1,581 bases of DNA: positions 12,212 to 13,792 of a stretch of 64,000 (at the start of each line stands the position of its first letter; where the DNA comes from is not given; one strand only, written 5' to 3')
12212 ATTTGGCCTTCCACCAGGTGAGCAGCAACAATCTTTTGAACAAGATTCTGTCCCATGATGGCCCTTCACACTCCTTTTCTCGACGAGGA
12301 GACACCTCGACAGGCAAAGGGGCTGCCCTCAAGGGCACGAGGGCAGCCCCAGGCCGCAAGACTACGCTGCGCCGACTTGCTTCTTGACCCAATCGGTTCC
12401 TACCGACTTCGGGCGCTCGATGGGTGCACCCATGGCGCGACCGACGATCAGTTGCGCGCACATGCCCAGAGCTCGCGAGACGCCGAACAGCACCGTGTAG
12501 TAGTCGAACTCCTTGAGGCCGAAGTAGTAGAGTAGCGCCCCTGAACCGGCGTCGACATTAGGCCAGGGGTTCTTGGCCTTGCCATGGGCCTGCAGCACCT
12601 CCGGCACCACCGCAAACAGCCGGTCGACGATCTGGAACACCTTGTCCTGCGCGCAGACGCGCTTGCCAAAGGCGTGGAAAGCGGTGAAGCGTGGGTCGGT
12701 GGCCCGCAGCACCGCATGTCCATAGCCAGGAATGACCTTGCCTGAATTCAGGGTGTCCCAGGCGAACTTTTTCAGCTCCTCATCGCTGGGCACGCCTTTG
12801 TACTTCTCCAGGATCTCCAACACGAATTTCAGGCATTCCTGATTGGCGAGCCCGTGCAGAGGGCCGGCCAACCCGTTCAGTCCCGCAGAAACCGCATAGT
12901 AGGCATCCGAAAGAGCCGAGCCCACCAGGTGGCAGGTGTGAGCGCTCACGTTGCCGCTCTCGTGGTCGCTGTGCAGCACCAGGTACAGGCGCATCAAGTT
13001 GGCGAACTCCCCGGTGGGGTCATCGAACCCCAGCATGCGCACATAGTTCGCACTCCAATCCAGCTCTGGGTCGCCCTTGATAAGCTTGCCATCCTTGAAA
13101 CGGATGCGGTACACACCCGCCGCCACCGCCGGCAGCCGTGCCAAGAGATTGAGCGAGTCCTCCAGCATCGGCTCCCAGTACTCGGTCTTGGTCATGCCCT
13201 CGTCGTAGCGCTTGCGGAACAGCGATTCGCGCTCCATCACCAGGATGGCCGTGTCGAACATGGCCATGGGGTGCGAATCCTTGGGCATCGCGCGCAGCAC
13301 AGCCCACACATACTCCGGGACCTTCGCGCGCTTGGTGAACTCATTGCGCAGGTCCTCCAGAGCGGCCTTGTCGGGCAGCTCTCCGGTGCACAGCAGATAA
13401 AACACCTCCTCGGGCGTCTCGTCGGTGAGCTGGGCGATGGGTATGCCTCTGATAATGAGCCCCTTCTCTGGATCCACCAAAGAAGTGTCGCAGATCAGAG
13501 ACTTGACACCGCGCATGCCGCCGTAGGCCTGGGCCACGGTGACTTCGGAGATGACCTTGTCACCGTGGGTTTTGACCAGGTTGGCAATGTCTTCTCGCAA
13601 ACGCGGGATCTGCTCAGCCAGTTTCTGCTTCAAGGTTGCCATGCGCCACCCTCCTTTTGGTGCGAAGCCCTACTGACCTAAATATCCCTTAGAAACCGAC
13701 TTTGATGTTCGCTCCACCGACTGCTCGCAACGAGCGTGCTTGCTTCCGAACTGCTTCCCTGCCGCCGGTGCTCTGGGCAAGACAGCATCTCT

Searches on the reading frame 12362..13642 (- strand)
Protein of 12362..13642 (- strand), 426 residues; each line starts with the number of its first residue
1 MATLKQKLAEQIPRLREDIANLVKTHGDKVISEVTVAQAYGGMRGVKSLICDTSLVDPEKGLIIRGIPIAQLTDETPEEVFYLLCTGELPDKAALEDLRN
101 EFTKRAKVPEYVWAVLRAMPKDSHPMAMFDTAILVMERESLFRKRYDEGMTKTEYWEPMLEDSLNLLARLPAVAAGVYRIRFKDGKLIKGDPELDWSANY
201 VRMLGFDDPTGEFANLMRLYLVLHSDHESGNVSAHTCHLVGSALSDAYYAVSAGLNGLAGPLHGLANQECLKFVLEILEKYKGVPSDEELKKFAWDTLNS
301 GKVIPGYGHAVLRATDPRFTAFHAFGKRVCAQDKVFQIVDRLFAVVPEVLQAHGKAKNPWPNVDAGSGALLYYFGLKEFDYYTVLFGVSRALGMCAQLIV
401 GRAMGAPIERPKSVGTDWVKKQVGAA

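Call 5: search_protein_families(library=pfam, proteins=[window:12362-13642:-])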
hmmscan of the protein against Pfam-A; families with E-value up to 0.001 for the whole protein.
window:12362-13642:- (426 aa): 1 family
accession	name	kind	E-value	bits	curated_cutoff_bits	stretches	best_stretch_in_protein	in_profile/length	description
PF00285.26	Citrate_synt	-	2.8e-98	329.7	27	1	42-412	1-357/357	Citrate synthase, C-terminal domain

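Call 6: search_protein_families(library=ncbifam, proteins=[window:12362-13642:-])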
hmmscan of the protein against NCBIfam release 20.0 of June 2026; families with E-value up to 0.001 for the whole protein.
window:12362-13642:- (426 aa): 20 families
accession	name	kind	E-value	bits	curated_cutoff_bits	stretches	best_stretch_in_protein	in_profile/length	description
NF007128.0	PRK09569.1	subfamily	1.3e-170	567.8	344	1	3-423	2-431/437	citrate (Si)-synthase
TIGR01793.1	cit_synth_euk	equivalog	6.1e-161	535.9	619.75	1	3-418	3-426/427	citrate (Si)-synthase, eukaryotic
TIGR01800.1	cit_synth_II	subfamily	2.6e-53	181.1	421.3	1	42-402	2-342/368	2-methylcitrate synthase/citrate synthase II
NF010636.0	PRK14033.1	equivalog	7e-47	160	479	1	41-405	11-355/376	bifunctional 2-methylcitrate synthase/citrate synthase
NF041157.1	Cit_synThplmales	equivalog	2.2e-46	158.7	590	1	52-399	17-346/377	citrate synthase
NF041301.1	Cit_synth_Halo_CitZ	equivalog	6.1e-45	153.9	550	1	42-399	8-350/379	citrate synthase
NF010639.0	PRK14036.1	equivalog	7e-45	153.3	502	1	40-396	7-346/379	citrate synthase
NF004126.0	PRK05614.1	equivalog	6.2e-42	143.5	505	1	51-415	57-416/430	citrate synthase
NF010635.0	PRK14032.1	subfamily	8.5e-40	136.6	426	1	60-401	67-421/448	citrate synthase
NF010637.0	PRK14034.1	equivalog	1.1e-39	136.4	594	1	59-399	22-342/372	citrate synthase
NF010640.0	PRK14037.1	subfamily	7.7e-38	130.4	504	1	50-399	15-347/377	citrate synthase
NF010638.0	PRK14035.1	equivalog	1.9e-37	129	572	1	59-399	23-343/372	citrate synthase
NF009004.0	PRK12349.1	equivalog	4.9e-37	127.6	508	1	42-400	10-349/372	citrate synthase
TIGR01798.1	cit_synth_I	equivalog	2.2e-35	122.2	485.15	1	46-412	39-401/412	citrate synthase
NF009006.1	PRK12351.1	equivalog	7.7e-35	120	550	1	60-411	28-358/376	bifunctional 2-methylcitrate synthase/citrate synthase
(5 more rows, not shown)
